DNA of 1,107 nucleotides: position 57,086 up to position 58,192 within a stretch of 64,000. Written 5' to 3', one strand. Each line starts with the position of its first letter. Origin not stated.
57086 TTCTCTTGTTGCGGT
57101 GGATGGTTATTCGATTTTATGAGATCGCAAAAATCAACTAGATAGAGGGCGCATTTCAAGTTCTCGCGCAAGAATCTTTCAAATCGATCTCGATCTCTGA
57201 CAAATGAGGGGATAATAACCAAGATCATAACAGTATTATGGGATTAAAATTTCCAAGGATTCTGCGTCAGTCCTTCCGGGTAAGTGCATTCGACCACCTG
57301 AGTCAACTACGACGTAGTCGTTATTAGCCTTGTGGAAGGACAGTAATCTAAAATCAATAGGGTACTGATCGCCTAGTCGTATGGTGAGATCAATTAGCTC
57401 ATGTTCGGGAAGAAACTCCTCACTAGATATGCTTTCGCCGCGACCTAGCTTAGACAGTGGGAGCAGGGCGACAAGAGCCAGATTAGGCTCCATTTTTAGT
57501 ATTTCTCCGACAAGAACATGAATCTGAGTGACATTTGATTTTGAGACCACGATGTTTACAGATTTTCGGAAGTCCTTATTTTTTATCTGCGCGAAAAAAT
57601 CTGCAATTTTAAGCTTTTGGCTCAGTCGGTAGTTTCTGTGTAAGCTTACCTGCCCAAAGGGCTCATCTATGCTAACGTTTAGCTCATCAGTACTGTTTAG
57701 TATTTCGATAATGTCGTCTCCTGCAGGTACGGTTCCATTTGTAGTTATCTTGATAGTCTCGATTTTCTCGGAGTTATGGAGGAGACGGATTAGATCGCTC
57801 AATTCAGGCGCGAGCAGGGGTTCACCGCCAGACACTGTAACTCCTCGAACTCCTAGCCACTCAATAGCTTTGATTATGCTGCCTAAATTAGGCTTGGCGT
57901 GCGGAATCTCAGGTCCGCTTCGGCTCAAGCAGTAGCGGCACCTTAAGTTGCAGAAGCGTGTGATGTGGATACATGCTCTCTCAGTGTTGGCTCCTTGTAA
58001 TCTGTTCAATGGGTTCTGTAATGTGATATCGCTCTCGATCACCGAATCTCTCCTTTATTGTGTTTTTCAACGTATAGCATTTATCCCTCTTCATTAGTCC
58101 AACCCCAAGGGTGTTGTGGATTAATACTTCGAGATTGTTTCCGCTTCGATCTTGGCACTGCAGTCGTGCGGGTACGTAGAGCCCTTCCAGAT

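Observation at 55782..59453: AT-rich operon: CDA-fold deaminase, small ORF, NTase, viperin-like radical SAM, KpsC/S-like protein and channel-like protein - candidate novel nucleotide-modifying/defence system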

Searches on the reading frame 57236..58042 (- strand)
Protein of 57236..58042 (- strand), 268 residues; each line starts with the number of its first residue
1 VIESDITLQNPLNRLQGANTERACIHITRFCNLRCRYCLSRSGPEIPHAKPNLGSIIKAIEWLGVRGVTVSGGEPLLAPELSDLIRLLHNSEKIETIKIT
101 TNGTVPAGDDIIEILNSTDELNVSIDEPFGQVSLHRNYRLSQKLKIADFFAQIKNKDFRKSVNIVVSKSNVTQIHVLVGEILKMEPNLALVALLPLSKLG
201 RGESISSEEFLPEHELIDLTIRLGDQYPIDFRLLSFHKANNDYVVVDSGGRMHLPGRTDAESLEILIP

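Call 3: search_protein_families(library=pfam, proteins=[window:57236-58042:-], max_evalue=1)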
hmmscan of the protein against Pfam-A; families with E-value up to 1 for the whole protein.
window:57236-58042:- (268 aa): 3 families
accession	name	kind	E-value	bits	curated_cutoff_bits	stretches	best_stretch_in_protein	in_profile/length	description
PF04055.27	Radical_SAM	-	1.5e-17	64.7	29.5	1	26-165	2-149/166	Radical SAM superfamily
PF13353.11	Fer4_12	-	3.9e-06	27.7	22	1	24-136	8-124/137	4Fe-4S single cluster domain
PF21757.2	DUF6870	-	0.087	13.2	24.4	1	138-167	24-53/71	Family of unknown function (DUF6870)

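Call 4: search_protein_families(library=padloc, proteins=[window:57236-58042:-], max_evalue=1)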
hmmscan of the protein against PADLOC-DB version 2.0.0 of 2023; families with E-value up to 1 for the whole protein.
window:57236-58042:- (268 aa): 3 families
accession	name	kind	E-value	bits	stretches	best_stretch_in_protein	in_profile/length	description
PDLC02903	pVip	-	4.8e-19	66.8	1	24-178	3-158/257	Viperins not associated with kinases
PDLC02904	pVip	-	6.3e-17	60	1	26-210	8-190/262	Viperins associated with kinases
PDLC02905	pVip-kinase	-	1.4e-05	22.5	1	25-171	186-342/474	Viperin-kinase fusion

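Call 5: search_protein_families(library=ncbifam, proteins=[window:57236-58042:-], max_evalue=1)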
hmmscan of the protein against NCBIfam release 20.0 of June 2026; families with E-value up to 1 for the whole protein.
window:57236-58042:- (268 aa): 84 families (the best 25 are shown)
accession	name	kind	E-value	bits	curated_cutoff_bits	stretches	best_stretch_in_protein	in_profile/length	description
TIGR02666.1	moaA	equivalog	2.7e-18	66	284.05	1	25-217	14-213/336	GTP 3',8-cyclase MoaA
NF001199.0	PRK00164.2-1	equivalog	1.1e-13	51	231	1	25-106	16-99/308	GTP 3',8-cyclase MoaA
NF038283.1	viperin_w_prok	equivalog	2.6e-13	49.8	180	1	25-173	6-169/281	viperin family antiviral radical SAM protein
TIGR02668.1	moaA_archaeal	equivalog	4e-13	49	325.25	1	24-127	13-118/303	GTP 3',8-cyclase MoaA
TIGR04317.1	W_rSAM_matur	equivalog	4.7e-12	45.7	380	1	23-198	6-189/349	tungsten cofactor oxidoreductase radical SAM maturase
TIGR03977.1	rSAM_pair_HxsC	equivalog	7.9e-12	44.7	267.9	1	10-203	14-212/292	His-Xaa-Ser system radical SAM maturase HxsC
TIGR03963.1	rSAM_QueE_Clost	equivalog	1.6e-11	44.3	260.1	1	29-138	27-133/219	putative 7-carboxy-7-deazaguanine synthase QueE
NF045646.2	rSAM_Se_TrsS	equivalog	2.3e-10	39.6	490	1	22-206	87-276/441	radical SAM (seleno)protein TrsS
TIGR03962.1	mycofact_rSAM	equivalog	4e-10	39.4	265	1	26-204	17-193/339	mycofactocin radical SAM maturase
NF049973.1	radical_Rv1681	equivalog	7.8e-10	38.2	380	1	30-139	81-191/326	Rv1681 family radical SAM protein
TIGR04251.1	SCM_rSAM_ScmF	equivalog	2.3e-09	37.1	400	1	26-126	9-114/353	SynChlorMet cassette radical SAM/SPASM protein ScmF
TIGR04250.1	SCM_rSAM_ScmE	equivalog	4e-09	35.8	400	1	25-178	7-162/358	SynChlorMet cassette radical SAM/SPASM protein ScmE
NF045574.1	sacti_mat_StsB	exception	5e-09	35.5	625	1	12-204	87-277/466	StsB family radical SAM/SPASM domain sactipeptide maturase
TIGR02495.1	NrdG2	equivalog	5.3e-09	35.7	131.15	1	23-107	18-103/193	anaerobic ribonucleoside-triphosphate reductase activating protein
NF050035.1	rSAM_WgK_link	exception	1.1e-08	34.5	650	1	25-172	13-162/367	radical SAM/SPASM peptide maturase WgkB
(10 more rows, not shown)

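Call 12: find_homologous_proteins(query=window:57236-58042:-, max_evalue=0.00001)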
Query window:57236-58042:- (268 aa): 56 proteins with E <= 0.00001 among 2203 candidates.
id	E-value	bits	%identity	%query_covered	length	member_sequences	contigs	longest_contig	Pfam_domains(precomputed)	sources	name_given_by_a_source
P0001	8.7e-173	591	100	100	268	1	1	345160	PF04055.28,PF13353.12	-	-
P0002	1.2e-58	217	44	93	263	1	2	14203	PF04055.28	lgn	-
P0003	1.1e-53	200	41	96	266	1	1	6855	PF04055.28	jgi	jgi:molybdenum cofactor biosynthesis enzyme MoaA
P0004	8.8e-12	63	28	76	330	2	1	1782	PF04055.28,PF13353.12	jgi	-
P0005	1.8e-10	59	40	38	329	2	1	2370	PF04055.28,PF13353.12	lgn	-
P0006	1.5e-9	56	31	83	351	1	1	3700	PF04055.28,PF13353.12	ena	-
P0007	7.2e-9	53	36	41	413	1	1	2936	PF13186.12,PF04055.28,PF13353.12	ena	-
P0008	7.3e-9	53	39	38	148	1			PF04055.28,PF13353.12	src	-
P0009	7.5e-9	53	39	38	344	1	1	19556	PF04055.28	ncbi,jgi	jgi:MoaA/NifB/PqqE/SkfB family radical SAM enzyme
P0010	9.5e-9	53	36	44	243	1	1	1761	PF04055.28,PF13353.12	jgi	jgi:Fe-coproporphyrin III synthase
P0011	9.6e-9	53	28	88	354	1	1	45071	PF04055.28,PF13353.12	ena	-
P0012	2.1e-8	52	26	83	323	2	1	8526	PF04055.28,PF13353.12,PF06463.19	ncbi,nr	ncbi:MAG: GTP 3',8-cyclase MoaA [Dehalococcoidia bacterium]|nr:GTP 3',8-cyclase MoaA [Dehalococcoidi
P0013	2.4e-8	52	26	75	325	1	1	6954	PF04055.28,PF13353.12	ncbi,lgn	-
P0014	3.3e-8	51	37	42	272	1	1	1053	PF04055.28,PF13353.12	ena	-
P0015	3.9e-8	51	28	76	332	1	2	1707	PF04055.28,PF13353.12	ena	-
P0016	4.5e-8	51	30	72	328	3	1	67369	PF04055.28,PF13353.12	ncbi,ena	-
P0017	6.2e-8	50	29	88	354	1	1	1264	PF04055.28,PF13353.12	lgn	-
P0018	9.1e-8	50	29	72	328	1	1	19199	PF04055.28,PF13353.12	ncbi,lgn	-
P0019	9.2e-8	50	29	72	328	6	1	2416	PF04055.28,PF13353.12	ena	-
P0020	1.0e-7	50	26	74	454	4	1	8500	PF13186.12,PF04055.28,PF13353.12,PF05402.19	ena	-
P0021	1.1e-7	50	34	53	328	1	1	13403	PF04055.28,PF13353.12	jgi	jgi:MoaA/NifB/PqqE/SkfB family radical SAM enzyme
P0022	1.5e-7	49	27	69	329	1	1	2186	PF04055.28,PF13353.12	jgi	jgi:MoaA/NifB/PqqE/SkfB family radical SAM enzyme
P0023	3.2e-7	48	38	38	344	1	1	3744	PF04055.28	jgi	jgi:Fe-coproporphyrin III synthase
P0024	4.4e-7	48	37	37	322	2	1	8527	PF04055.28,PF06463.19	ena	-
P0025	4.5e-7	48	38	38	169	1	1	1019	PF04055.28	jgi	-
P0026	4.9e-7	47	28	68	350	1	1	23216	PF04055.28,PF13353.12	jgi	jgi:MoaA/NifB/PqqE/SkfB family radical SAM enzyme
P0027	5.3e-7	47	37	38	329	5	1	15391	PF13186.12,PF04055.28,PF13353.12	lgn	-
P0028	7.3e-7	47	31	54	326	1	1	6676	PF04055.28,PF13353.12,PF06463.19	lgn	-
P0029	8.0e-7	47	32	38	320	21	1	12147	PF04055.28,PF13353.12,PF06463.19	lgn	-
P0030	8.1e-7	47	36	38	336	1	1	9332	PF04055.28,PF13353.12,PF06463.19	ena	-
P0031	1.0e-6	46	29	66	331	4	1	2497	PF04055.28,PF13353.12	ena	-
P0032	1.1e-6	46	27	82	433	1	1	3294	PF04055.28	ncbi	ncbi:MAG: radical SAM protein, partial [Chloroflexota bacterium]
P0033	1.4e-6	46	27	72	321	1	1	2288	PF04055.28,PF06463.19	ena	-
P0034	1.7e-6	46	30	69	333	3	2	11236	PF04055.28,PF13353.12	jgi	jgi:organic radical activating enzyme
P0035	2.0e-6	45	35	47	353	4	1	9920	PF04055.28,PF13353.12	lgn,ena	-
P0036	2.8e-6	45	37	38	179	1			PF04055.28,PF13353.12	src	-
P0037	2.8e-6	45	27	70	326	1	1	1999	PF04055.28,PF13353.12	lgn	-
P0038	3.2e-6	45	45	23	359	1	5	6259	PF04055.28,PF13353.12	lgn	-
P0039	3.2e-6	45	36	41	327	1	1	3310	PF04055.28,PF13353.12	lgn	-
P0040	3.3e-6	45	30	66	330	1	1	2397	PF04055.28,PF13353.12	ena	-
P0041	3.4e-6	45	27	69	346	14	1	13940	PF04055.28,PF13353.12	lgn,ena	-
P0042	3.5e-6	45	34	38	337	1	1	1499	PF04055.28,PF06463.19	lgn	-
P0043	4.6e-6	44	37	38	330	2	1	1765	PF04055.28,PF13353.12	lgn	-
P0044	5.4e-6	44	29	53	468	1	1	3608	PF13186.12,PF04055.28,PF13353.12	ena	-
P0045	5.4e-6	44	29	76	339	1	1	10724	PF13186.12,PF04055.28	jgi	-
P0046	5.5e-6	44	38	32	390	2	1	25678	PF04055.28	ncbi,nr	ncbi:MAG: radical SAM protein [Planctomycetota bacterium]|nr:radical SAM protein [Planctomycetota ba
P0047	5.6e-6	44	27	76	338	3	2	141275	PF04055.28,PF06463.19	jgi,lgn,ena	-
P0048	6.0e-6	44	31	39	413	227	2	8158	PF13186.12,PF04055.28,PF13353.12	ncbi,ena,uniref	ncbi:radical SAM protein [Thermophilibacter provencensis]|uniref:radical SAM protein n=1 Tax=Thermop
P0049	6.1e-6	44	28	76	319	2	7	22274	PF04055.28,PF13353.12,PF06463.19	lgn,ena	-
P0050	6.7e-6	44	24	74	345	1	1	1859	PF04055.28,PF13353.12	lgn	-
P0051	6.9e-6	44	34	44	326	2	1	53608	PF04055.28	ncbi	-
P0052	7.9e-6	44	27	70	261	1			PF04055.28,PF06463.19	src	-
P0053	8.6e-6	43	30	47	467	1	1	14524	PF13186.12,PF04055.28,PF13353.12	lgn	-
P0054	8.9e-6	43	24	76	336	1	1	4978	PF04055.28,PF06463.19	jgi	jgi:cyclic pyranopterin phosphate synthase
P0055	9.3e-6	43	37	38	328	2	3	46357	PF04055.28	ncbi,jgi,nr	ncbi:conserved hypothetical protein [Candidatus Sulfopaludibacter sp. SbA3]|nr:conserved hypothetica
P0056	9.8e-6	43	43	29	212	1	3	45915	PF04055.28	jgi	jgi:7-carboxy-7-deazaguanine synthase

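Call 13: find_encoding_contigs(protein=P0002, flank=10000, max_places=4)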
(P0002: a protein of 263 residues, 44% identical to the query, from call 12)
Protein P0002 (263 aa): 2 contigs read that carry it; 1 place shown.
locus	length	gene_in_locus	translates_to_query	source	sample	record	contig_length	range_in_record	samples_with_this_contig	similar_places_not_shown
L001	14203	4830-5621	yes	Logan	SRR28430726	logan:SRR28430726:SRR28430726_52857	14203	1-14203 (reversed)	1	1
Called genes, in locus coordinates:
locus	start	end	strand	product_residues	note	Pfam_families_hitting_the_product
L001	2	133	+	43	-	?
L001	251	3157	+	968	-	-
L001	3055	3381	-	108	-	-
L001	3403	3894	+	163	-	PF00383:dCMP_cyt_deam_1, PF14437:MafB19-deam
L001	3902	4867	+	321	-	-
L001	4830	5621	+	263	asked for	PF04055:Radical_SAM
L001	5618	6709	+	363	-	-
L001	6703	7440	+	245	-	-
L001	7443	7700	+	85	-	-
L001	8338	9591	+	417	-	PF13676:TIR_2 (weak), PF18145:SAVED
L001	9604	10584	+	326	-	PF18144:SMODS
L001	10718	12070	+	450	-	PF00899:ThiF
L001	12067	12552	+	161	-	PF14464:Prok-JAB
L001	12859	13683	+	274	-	PF23023:Anti-Pycsar_Apyc1 (weak), PF00753:Lactamase_B, PF12706:Lactamase_B_2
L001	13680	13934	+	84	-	PF02700:PurS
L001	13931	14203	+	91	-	?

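Call 14: find_encoding_contigs(protein=P0003, flank=10000, max_places=4)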
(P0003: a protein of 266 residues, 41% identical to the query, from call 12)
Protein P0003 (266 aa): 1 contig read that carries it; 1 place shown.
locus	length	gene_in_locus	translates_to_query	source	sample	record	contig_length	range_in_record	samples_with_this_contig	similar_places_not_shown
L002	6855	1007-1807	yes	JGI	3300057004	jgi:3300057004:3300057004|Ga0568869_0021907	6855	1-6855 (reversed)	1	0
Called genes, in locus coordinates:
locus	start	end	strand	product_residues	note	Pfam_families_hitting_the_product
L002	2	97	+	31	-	?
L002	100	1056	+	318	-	-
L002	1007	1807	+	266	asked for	PF04055:Radical_SAM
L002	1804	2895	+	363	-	PF05159:Capsule_synth (faint)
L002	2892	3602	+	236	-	-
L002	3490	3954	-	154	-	-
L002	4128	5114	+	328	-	PF01844:HNH, PF14279:HNH_5, PF01230:HIT, PF11969:DcpS_C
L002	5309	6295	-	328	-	-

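Call 20: search_protein_families(library=pfam, proteins=[L001:3902-4867:+, L002:100-1056:+, L001:6703-7440:+, L002:2892-3602:+, L001:5618-6709:+, L002:1804-2895:+, L001:251-3157:+, L001:7443-7700:+], max_evalue=5)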
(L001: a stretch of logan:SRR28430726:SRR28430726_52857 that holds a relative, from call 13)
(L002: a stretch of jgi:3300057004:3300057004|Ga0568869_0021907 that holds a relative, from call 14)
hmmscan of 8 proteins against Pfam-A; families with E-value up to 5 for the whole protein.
L001:3902-4867:+ (321 aa): 3 families
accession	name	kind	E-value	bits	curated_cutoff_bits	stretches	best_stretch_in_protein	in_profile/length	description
PF10620.15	MdcG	-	0.047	14.1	26.5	1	127-188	9-69/121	Phosphoribosyl-dephospho-CoA transferase MdcG C-terminal domain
PF23942.1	DUF7277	-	0.23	12.6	27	1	151-181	2-28/87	Domain of unknown function (DUF7277)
PF17758.7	Prot_ATP_ID_OB_N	-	0.29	11.3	23.4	1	269-297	20-48/62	Proteasomal ATPase OB N-terminal domain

L002:100-1056:+ (318 aa): 1 family
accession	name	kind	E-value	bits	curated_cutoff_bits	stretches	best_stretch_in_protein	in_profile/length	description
PF18604.6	PreAtp-grasp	-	0.13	13.3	27.5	1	90-108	20-38/94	Pre ATP-grasp domain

L001:6703-7440:+ (245 aa): 0 families

L002:2892-3602:+ (236 aa): 0 families

L001:5618-6709:+ (363 aa): 1 family
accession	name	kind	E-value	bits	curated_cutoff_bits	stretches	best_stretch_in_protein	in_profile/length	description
PF05159.20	Capsule_synth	-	0.00011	22.2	20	1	294-326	229-261/310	Capsule polysaccharide biosynthesis protein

L002:1804-2895:+ (363 aa): 1 family
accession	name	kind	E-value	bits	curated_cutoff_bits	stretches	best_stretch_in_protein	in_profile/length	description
PF05159.20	Capsule_synth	-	8.4e-08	32.5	20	2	220-326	144-261/310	Capsule polysaccharide biosynthesis protein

L001:251-3157:+ (968 aa): 0 families

L001:7443-7700:+ (85 aa): 0 families

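Call 27: search_solved_structures(query=A3, max_evalue=0.01, show_alignments=3)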
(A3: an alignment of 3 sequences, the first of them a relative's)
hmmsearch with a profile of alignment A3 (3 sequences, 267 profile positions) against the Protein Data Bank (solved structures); distinct sequences matched with E-value up to 0.01: 28.
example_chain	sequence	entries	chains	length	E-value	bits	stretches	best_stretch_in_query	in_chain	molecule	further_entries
2fb2_A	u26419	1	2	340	2.8e-16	63.1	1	23-181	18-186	Molybdenum cofactor biosynthesis protein A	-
1tv7_A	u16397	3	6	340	3.8e-16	62.6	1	24-181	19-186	Molybdenum cofactor biosynthesis protein A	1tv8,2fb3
6efn_A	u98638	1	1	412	2.4e-10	43.6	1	23-181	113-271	Sporulation killing factor maturation protein SkfB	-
6b4c_A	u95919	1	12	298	1.4e-09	41.1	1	21-172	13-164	Viperin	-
9dgw_A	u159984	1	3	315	1.4e-09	41.1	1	20-172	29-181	Radical SAM core domain-containing protein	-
9dfw_A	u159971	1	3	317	1.5e-09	41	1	20-172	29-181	Radical SAM core domain-containing protein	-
7n7i_A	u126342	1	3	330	1.7e-09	40.8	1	21-172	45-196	Viperin-like enzyme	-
9dfu_A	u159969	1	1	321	5.3e-09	39.2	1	21-171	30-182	Radical SAM core domain-containing protein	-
8wm2_A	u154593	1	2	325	1e-08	38.3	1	25-103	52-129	Fe-S radical SAM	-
6q2p_A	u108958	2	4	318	2.9e-08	36.8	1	7-171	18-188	Radical S-adenosyl methionine domain-containing protein 2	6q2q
5vsl_A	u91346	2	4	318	3.2e-08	36.6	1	7-171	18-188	Radical S-adenosyl methionine domain-containing protein 2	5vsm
9dfn_A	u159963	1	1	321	6.7e-08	35.6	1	24-171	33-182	Radical SAM core domain-containing protein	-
7n7h_A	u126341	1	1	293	1.1e-07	34.9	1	21-183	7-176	VIPERIN-LIKE ENZYME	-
5v1q_A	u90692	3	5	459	1.5e-07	34.4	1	22-179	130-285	Radical SAM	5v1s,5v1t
7wzv_A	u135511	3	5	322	1.6e-07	34.4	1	11-122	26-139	4Fe-4S cluster-binding domain-containing protein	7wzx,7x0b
7vob_C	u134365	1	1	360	0.0086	18.8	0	23-134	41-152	Cytosylglucuronate decarboxylase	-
7voc_C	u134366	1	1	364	0.0088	18.8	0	23-134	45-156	Cytosylglucuronate decarboxylase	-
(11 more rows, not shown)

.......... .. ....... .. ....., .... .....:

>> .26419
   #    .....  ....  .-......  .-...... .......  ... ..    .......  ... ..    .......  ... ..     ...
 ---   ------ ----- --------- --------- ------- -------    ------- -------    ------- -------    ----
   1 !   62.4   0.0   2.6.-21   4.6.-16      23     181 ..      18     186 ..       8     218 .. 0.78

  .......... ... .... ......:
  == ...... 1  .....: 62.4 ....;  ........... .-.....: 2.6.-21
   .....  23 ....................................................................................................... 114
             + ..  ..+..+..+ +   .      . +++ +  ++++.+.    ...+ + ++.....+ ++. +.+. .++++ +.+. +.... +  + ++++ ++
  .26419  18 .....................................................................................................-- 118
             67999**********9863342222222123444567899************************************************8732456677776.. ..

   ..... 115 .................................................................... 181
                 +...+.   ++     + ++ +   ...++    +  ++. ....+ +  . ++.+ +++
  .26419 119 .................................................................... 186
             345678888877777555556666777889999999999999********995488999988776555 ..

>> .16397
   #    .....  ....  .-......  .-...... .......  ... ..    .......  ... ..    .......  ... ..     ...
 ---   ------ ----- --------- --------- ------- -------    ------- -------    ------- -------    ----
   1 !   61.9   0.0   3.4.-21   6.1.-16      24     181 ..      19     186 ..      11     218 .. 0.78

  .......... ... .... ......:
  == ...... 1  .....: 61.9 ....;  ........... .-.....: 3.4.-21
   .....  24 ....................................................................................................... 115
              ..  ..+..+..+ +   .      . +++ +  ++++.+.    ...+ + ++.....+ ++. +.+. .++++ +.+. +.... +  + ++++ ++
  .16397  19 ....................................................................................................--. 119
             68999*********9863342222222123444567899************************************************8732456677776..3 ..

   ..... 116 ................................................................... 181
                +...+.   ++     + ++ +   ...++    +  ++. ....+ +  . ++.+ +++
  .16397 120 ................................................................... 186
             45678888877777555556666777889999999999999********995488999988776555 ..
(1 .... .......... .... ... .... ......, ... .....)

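Call 41: find_related_loci(query=A3, collection=viral_contigs, flank=10000)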
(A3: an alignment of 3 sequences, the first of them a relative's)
Query A3 (268 aa) in viral_contigs; peptide patterns used: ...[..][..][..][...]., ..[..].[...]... (x = any residue, [..] = any of these).
79 stretches matched a pattern; 2 encode a relative of the query (tblastn E <= 1e-3); 2 distinct loci.
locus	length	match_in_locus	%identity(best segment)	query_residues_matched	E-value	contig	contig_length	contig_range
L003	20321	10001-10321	27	18-129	2e-8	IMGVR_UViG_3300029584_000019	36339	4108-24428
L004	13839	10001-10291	30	31-126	7e-7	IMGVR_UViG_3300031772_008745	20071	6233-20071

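Call 60: search_protein_families(library=padloc, proteins=[L001:251-3157:+, L001:6703-7440:+, L001:5618-6709:+, L001:3902-4867:+, L002:4128-5114:+], max_evalue=0.1)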
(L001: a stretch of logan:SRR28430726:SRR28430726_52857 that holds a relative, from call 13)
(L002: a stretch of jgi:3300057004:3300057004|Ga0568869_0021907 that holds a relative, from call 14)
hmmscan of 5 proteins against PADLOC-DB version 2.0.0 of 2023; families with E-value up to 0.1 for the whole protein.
L001:251-3157:+ (968 aa): 0 families

L001:6703-7440:+ (245 aa): 0 families

L001:5618-6709:+ (363 aa): 0 families

L001:3902-4867:+ (321 aa): 0 families

L002:4128-5114:+ (328 aa): 29 families (the best 25 are shown)
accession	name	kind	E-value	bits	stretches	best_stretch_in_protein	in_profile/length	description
PDLC00441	ThsC2|ThsC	-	5.2e-08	30.8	1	236-303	46-112/148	HIT family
PDLC03478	REase_II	-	8.4e-06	23.7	1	131-188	99-160/219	Type II restriction enzyme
PDLC00325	PtuB1|PtuB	-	1e-05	23.3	1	103-192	13-107/213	Unknown function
PDLC00335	PtuB1|PtuB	-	1.1e-05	23.1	1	113-202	20-115/214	Unknown function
PDLC02859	DpdF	-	2.2e-05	21.1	1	136-186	2-52/545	DpdF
PDLC04248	PDC-M01B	-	2.6e-05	22.3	1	132-191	23-83/216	-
PDLC04259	PDC-M01B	-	4.2e-05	21.6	1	129-189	82-141/277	-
PDLC04251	PDC-M01B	-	7.2e-05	20.3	1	47-195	9-151/279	-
PDLC00642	ZorE2|ZorE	-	0.00021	18.8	1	139-184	211-256/283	HNH endonuclease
PDLC04255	PDC-M01B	-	0.00047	17.9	1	134-188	99-153/285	-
PDLC00337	PtuB1|PtuB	-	0.00056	17.8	1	96-194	11-112/216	Unknown function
PDLC04264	PDC-M01B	-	0.00082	17.2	1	134-189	91-147/282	-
PDLC00342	PtuB1|PtuB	-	0.00094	16.6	1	115-197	22-107/247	Unknown function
PDLC00315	PtuB1|PtuB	-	0.00099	16.9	1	144-192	33-82/227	Unknown function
PDLC03662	mREase_IV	-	0.0017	15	1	136-187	476-535/560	Type IV methyl-directed restriction enzyme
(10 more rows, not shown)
